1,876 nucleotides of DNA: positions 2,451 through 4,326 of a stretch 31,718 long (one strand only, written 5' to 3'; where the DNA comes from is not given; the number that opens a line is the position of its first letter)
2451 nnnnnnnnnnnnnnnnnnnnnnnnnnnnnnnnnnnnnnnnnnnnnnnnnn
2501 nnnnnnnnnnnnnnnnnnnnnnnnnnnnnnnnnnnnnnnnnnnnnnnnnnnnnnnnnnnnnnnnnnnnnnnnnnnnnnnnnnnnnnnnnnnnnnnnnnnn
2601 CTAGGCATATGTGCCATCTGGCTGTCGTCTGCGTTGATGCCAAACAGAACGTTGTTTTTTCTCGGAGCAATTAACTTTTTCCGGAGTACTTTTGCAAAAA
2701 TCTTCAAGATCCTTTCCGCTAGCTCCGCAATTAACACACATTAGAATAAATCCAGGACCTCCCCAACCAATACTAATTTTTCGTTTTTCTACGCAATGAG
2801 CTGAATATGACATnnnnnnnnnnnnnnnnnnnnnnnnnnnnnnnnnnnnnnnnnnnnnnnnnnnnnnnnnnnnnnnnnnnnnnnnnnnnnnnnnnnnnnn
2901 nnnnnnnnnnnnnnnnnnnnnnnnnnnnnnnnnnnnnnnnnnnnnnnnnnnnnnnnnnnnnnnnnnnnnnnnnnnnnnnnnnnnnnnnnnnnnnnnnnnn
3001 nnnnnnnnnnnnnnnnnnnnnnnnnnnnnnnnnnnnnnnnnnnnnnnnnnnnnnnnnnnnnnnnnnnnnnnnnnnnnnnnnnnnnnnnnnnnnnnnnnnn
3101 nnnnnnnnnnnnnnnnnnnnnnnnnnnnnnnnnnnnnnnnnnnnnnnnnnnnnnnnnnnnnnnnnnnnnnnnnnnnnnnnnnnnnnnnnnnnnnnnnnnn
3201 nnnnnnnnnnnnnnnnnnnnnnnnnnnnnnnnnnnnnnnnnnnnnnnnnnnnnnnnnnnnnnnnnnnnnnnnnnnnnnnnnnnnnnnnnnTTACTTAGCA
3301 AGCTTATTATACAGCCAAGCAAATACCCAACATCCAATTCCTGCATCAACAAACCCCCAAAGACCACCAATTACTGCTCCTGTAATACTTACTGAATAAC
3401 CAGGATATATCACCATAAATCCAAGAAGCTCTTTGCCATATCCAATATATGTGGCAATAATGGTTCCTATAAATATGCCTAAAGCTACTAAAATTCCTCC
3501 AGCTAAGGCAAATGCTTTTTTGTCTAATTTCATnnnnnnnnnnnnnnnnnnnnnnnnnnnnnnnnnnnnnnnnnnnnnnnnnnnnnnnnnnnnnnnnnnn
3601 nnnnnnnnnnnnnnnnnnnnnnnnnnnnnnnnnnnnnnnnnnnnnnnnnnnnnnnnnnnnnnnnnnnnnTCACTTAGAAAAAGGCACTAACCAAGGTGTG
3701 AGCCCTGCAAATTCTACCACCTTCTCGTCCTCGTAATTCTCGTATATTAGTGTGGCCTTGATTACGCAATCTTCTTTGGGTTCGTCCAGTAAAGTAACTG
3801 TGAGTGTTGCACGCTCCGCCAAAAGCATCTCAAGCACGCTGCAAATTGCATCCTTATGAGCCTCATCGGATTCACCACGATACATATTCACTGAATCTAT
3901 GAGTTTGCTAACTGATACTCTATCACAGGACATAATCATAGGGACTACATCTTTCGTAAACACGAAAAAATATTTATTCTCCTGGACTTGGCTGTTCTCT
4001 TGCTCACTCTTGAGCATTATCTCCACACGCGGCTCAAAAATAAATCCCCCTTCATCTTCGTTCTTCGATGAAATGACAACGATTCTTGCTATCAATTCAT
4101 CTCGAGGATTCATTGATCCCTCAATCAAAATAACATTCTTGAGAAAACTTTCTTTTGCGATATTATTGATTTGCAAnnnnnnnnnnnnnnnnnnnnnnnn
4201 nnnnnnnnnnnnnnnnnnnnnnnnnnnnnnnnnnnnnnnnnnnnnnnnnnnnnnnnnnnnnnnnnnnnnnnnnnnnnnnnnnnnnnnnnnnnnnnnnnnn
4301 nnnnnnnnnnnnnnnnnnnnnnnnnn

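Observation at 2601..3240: T-box riboswitch controls a 70-aa Cys-rich unknown protein instead of a synthetase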

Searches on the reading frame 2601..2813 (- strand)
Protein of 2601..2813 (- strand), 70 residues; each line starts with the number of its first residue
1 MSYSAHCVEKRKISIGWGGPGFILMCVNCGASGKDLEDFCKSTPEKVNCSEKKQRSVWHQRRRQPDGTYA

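Call 9: search_protein_families(library=pfam, proteins=[window:2601-2813:-], max_evalue=0.01)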
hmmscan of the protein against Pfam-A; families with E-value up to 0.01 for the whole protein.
window:2601-2813:- (70 aa): 0 families

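Call 10: search_protein_families(library=ncbifam, proteins=[window:2601-2813:-], max_evalue=0.1)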
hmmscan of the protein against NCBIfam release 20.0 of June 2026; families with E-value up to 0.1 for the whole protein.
window:2601-2813:- (70 aa): 0 families

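Call 11: find_homologous_proteins(query=window:2601-2813:-, max_evalue=0.01)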
Query window:2601-2813:- (70 aa): 1 proteins with E <= 0.01 among 1 candidates.
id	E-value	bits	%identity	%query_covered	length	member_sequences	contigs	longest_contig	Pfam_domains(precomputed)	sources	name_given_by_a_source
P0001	1.4e-43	163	100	100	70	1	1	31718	-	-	-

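Call 12: find_encoding_contigs(protein=window:2601-2813:-, flank=3000, max_places=3)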
Protein window:2601-2813:- (70 aa): 1 contig read that carries it; 1 place shown.
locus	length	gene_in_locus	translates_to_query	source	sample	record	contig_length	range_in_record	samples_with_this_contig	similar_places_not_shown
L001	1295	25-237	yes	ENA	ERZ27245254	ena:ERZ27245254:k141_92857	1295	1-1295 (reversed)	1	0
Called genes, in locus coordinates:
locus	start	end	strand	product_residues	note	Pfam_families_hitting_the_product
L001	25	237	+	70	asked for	-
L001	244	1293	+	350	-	?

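Call 26: search_solved_structures(query=window:2601-2813:-, max_evalue=10)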
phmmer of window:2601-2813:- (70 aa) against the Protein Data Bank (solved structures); distinct sequences matched with E-value up to 10: 2.
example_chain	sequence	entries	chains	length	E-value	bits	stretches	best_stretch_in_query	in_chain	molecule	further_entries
1lom_A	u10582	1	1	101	0.8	13.3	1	9-45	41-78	Cyanovirin-N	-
7d6l_A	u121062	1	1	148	1.4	12.5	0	5-44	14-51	Thioredoxin 2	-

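Call 30: search_protein_representatives(protein=window:2601-2813:-)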
Query: 70 residues. Proteins with E-value up to 0.001 (for the whole library): 2; up to 1e-10: 2; up to 1e-30: 1. The best 2 are listed.
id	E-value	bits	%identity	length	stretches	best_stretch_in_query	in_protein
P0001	4.5e-44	163.3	100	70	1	1-70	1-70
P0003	1.3e-11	60.3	76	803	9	2-16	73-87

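Call 67: predict_structure(protein=window:2604-2813:-)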
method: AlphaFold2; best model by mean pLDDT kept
length: 70 residues; sequences in the alignment: 1
mean_pLDDT: 59.2   pTM: 0.32
mean pLDDT of the five models: 59.2, 50.6, 43.6, 42.1, 34.6
residues with pLDDT >= 90: 0; 70-90: 15; 50-70: 35; < 50: 20
segments of 3 or more residues with pLDDT < 50: 52-67
pLDDT, mean of each block of 10 residues (from residue 1): 64 62 69 69 62 44 44
secondary structure, 60 per line:
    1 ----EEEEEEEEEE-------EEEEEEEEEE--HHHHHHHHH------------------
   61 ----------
elements in order: E5-14 E22-31 H34-42

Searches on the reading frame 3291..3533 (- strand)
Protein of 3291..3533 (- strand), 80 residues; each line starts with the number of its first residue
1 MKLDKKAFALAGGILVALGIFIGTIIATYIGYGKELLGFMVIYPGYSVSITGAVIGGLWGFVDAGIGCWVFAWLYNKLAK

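Call 9: search_protein_families(library=pfam, proteins=[window:3291-3533:-], max_evalue=0.01)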
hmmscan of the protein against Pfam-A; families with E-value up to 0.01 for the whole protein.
window:3291-3533:- (80 aa): 0 families

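Call 10: search_protein_families(library=ncbifam, proteins=[window:3291-3533:-], max_evalue=0.1)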
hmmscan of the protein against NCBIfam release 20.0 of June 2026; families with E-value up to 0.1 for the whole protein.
window:3291-3533:- (80 aa): 1 family
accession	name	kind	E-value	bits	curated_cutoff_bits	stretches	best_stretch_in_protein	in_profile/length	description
NF037947.1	holin_4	subfamily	4.8e-20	71.8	70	1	3-76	1-75/75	bacteriophage holin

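Call 66: find_encoding_contigs(protein=window:3291-3533:-, flank=6000, max_places=6)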
Protein window:3291-3533:- (80 aa): 4 contigs read that carry it; 4 places shown.
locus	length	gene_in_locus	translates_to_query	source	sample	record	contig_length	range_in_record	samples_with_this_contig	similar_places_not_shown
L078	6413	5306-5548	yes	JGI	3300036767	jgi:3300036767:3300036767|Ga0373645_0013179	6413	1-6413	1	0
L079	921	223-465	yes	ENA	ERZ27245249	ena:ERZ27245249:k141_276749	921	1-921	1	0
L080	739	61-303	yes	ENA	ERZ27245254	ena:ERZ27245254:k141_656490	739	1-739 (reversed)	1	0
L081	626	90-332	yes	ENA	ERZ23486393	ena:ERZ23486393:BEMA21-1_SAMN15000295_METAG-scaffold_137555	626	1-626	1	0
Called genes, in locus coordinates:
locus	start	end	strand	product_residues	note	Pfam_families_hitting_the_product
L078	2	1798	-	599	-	?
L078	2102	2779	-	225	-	-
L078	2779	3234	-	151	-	PF00226:DnaJ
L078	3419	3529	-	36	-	-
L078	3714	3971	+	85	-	PF01541:GIY-YIG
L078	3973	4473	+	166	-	PF03449:GreA_GreB_N, PF01272:GreA_GreB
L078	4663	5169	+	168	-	-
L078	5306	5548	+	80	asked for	-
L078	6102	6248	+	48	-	-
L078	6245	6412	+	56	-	?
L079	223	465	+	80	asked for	-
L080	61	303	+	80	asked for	-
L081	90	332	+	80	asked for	-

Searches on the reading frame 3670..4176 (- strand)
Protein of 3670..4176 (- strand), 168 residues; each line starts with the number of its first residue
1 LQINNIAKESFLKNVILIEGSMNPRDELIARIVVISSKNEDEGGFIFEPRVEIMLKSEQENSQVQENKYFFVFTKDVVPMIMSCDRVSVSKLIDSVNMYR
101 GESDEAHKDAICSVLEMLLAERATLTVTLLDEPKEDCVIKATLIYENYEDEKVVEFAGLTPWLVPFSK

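Call 9: search_protein_families(library=pfam, proteins=[window:3670-4176:-], max_evalue=0.01)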
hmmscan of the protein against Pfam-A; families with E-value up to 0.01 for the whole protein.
window:3670-4176:- (168 aa): 0 families

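Call 10: search_protein_families(library=ncbifam, proteins=[window:3670-4176:-], max_evalue=0.1)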
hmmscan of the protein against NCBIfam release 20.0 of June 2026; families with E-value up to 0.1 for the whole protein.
window:3670-4176:- (168 aa): 0 families

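Call 21: find_homologous_proteins(query=window:3670-4176:-, max_evalue=0.001)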
Query window:3670-4176:- (168 aa): 1 proteins with E <= 0.001 among 41 candidates.
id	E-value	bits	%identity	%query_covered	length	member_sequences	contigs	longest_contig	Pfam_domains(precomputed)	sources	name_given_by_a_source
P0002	7.1e-103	359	100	100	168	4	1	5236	-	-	-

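Call 65: find_encoding_contigs(protein=window:3670-4176:-, flank=6000, max_places=5)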
Protein window:3670-4176:- (168 aa): 1 contig read that carries it; 1 place shown.
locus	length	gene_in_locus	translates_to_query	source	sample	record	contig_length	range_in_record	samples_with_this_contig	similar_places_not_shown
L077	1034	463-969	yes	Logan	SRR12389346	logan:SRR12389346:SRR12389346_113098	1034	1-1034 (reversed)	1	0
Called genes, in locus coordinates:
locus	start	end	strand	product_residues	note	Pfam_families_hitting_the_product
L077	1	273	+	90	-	?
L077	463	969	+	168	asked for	-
